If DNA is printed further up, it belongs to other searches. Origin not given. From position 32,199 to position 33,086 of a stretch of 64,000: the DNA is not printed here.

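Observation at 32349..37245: Co-oriented three-gene module: nuclease-methyltransferase fusion, orphan Cys/His-rich ORF and PRiA4_ORF3 protein, a candidate uncharacterised defence/accessory system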

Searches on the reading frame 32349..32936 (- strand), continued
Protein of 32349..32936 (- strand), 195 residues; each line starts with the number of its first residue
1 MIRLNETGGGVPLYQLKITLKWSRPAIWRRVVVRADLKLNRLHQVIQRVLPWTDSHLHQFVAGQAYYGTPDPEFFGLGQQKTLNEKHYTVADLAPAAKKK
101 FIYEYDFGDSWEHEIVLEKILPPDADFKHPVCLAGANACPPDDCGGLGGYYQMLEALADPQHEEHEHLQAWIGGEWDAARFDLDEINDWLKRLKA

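Call 41: search_protein_families(library=pfam, proteins=[L089:8907-13142:+, L123:3150-7625:+, L126:1076-4525:+, L112:5720-7540:+, L094:6705-7973:+, L113:34-1926:+, L124:5444-7453:+, L098:5515-7839:+, L127:2670-4169:+, L136:62-2587:+], max_evalue=0.001)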
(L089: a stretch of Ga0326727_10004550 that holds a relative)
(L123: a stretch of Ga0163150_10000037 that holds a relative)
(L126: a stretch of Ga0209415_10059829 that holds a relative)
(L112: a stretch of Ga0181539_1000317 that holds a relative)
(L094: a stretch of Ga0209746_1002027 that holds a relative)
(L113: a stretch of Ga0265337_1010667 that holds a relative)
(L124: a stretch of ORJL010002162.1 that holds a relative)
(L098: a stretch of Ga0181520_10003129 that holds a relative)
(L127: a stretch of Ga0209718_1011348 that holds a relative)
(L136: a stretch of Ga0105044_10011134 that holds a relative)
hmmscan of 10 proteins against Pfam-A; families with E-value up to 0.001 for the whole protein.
L089:8907-13142:+ (1411 aa): 5 families
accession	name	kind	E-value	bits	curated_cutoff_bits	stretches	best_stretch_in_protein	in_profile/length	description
PF01869.26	BcrAD_BadFG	-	1.6e-55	188.9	31.5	2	295-547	1-271/271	BadF/BadG/BcrA/BcrD ATPase family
PF09989.15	DUF2229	-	6.5e-44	150.6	29.4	1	643-851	1-217/218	CoA enzyme activase uncharacterised domain (DUF2229)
PF02782.22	FGGY_C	-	7e-07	29.7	27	0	502-548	150-195/198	FGGY family of carbohydrate kinases, C-terminal domain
PF03702.20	AnmK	-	0.0002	21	24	1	167-229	251-316/367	Anhydro-N-acetylmuramic acid kinase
PF22521.2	HypF_C_2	-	0.0003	21.1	27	0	169-229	160-222/241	Carbamoyltransferase, Kae1-like Domain, second subdomain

L123:3150-7625:+ (1491 aa): 10 families
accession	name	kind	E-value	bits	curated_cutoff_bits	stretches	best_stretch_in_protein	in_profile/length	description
PF08447.18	PAS_3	-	3.3e-88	290.5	25.6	4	1017-1102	2-88/89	PAS fold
PF08448.16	PAS_4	-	5.3e-73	242.7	23.1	7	221-335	1-109/110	PAS fold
PF00989.32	PAS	-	7.4e-70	232.6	22.6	6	216-331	2-113/113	PAS fold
PF13426.13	PAS_9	-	2.1e-67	224.3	27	6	361-461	4-103/103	PAS domain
PF00072.30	Response_reg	-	3.8e-33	114.4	30.2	2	1373-1484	1-110/111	Response regulator receiver domain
PF13188.13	PAS_8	-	7.4e-29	99.1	21.8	3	738-796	1-59/65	PAS domain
PF02518.31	HATPase_c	-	4.1e-24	85.6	26.4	1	1228-1350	1-110/111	Histidine kinase-, DNA gyrase B-, and HSP90-like ATPase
PF00512.31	HisKA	-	1.6e-09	38.1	26.9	1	1126-1185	3-64/66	His Kinase A (phospho-acceptor) domain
PF12860.13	PAS_7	-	8.4e-05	23.1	27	0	361-386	8-33/115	PAS fold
PF14598.12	PAS_11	-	0.00096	19.5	25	0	755-850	9-103/109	PAS domain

L126:1076-4525:+ (1149 aa): 2 families
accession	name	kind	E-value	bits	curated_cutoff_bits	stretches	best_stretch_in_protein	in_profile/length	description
PF21445.3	ADDB_N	-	5.1e-53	180.6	26.6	2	5-182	1-183/290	ADDB, N-terminal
PF12705.13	PDDEXK_1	-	1.2e-36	127.3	22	1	786-1132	2-247/247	PD-(D/E)XK nuclease superfamily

L112:5720-7540:+ (606 aa): 2 families
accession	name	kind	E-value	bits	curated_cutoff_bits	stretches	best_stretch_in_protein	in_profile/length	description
PF01964.24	ThiC_Rad_SAM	-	1.5e-186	620.6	25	1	115-567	1-419/420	Radical SAM ThiC family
PF13667.11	ThiC-associated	-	3.8e-25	88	27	1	19-96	3-81/81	ThiC-associated domain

L094:6705-7973:+ (422 aa): 3 families
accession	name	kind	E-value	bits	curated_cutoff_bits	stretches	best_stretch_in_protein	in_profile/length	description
PF07662.18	Nucleos_tra2_C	-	2.7e-74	249.9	32.3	1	210-419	1-213/213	Na+ dependent nucleoside transporter C-terminus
PF01773.25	Nucleos_tra2_N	-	8.4e-27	93.9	27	1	9-82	1-74/74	Na+ dependent nucleoside transporter N-terminus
PF07670.19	Gate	-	9.7e-17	61.8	29.6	1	103-200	3-102/104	Nucleoside recognition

L113:34-1926:+ (630 aa): 13 families
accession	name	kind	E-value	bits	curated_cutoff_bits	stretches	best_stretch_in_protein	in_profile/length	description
PF13245.12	AAA_19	-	4.2e-44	150.4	25.1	1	237-368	1-134/134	AAA domain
PF13604.12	AAA_30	-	3.7e-42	144.7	27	1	233-412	2-175/191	AAA domain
PF14490.11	HHH_RecD2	-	5.5e-35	119.6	27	1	52-141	1-91/92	ATP-dependent RecD2 DNA helicase HHH domain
PF18335.7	SH3_13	-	9.8e-22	77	41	1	473-537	1-65/65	ATP-dependent RecD-like DNA helicase SH3 domain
PF13538.12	UvrD_C_2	-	1.8e-18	66.6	27.4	1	554-602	1-52/52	UvrD-like helicase C-terminal domain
PF14520.12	HHH_5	-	2.3e-12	47.7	27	1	2-51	7-56/57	Helix-hairpin-helix domain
PF01443.25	Viral_helicase1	-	1e-09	39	21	0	552-602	178-227/228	Viral superfamily 1 RNA helicase core domain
PF13086.12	AAA_11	-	1.2e-07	32.2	27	1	235-287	4-64/257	AAA domain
PF20720.3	nSTAND3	-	6e-05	23.2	27.2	1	242-281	12-51/155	Novel STAND NTPase 3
PF13191.12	AAA_16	-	0.00014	22.9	32.6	1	238-281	9-63/167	AAA ATPase domain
PF05970.20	PIF1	-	0.00033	20.7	25.9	0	246-343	21-121/223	PIF1-like helicase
PF03193.22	RsgA_GTPase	-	0.00044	20.6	30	0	231-268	90-127/174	RsgA GTPase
PF13555.12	AAA_29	-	0.00062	19.9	27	0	249-275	24-50/61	P-loop containing region of AAA domain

L124:5444-7453:+ (669 aa): 4 families
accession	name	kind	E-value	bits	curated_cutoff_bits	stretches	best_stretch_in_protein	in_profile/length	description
PF18884.5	TSP3_bac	-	2.9e-05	24.3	25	1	568-586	1-19/22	Bacterial TSP3 repeat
PF09136.16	Glucodextran_B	-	3.7e-05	24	27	1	470-556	1-80/83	Glucodextranase, domain B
PF19190.6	BACON_2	-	0.00059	20.2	25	1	65-107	15-56/94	Viral BACON domain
PF17957.7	Big_7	-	0.00086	20.3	24.1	1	470-555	1-70/70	Bacterial Ig domain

L098:5515-7839:+ (774 aa): 3 families
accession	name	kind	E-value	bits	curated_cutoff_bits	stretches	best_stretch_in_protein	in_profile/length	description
PF00933.27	Glyco_hydro_3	-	4.9e-70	236.9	27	1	60-367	1-314/316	Glycosyl hydrolase family 3 N terminal domain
PF01915.27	Glyco_hydro_3_C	-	4.6e-55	187.1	31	1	408-655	2-200/200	Glycosyl hydrolase family 3 C-terminal domain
PF14310.12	Fn3-like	-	5.2e-22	78.2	25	1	693-762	2-71/71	Fibronectin type III-like domain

L127:2670-4169:+ (499 aa): 1 family
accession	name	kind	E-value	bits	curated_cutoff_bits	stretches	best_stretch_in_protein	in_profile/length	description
PF02646.22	RmuC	-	4.9e-82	275.7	26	1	184-467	2-287/291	RmuC family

L136:62-2587:+ (841 aa): 1 family
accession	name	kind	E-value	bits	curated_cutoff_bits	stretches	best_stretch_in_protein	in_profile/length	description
PF13640.12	2OG-FeII_Oxy_3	-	1.5e-07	32.7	27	1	164-250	2-95/98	2OG-Fe(II) oxygenase superfamily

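Call 47: search_protein_families(library=phrogs, proteins=[window:32349-32936:-], max_evalue=0.01)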
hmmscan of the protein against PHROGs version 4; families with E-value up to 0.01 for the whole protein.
window:32349-32936:- (195 aa): 0 families

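Call 52: search_solved_structures(query=window:32349-32936:-, max_evalue=0.01)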
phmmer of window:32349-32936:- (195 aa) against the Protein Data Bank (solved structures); distinct sequences matched with E-value up to 0.01: 1.
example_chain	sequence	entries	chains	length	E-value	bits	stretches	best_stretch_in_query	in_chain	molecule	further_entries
2i1s_A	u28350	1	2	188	2.6e-36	128.7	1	13-186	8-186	Hypothetical protein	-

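Call 93: search_protein_families(library=pfam, proteins=[L085:5216-6004:+], max_evalue=0.01)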
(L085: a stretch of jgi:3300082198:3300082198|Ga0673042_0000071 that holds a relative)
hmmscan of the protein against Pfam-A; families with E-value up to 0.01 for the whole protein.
L085:5216-6004:+ (262 aa): 0 families
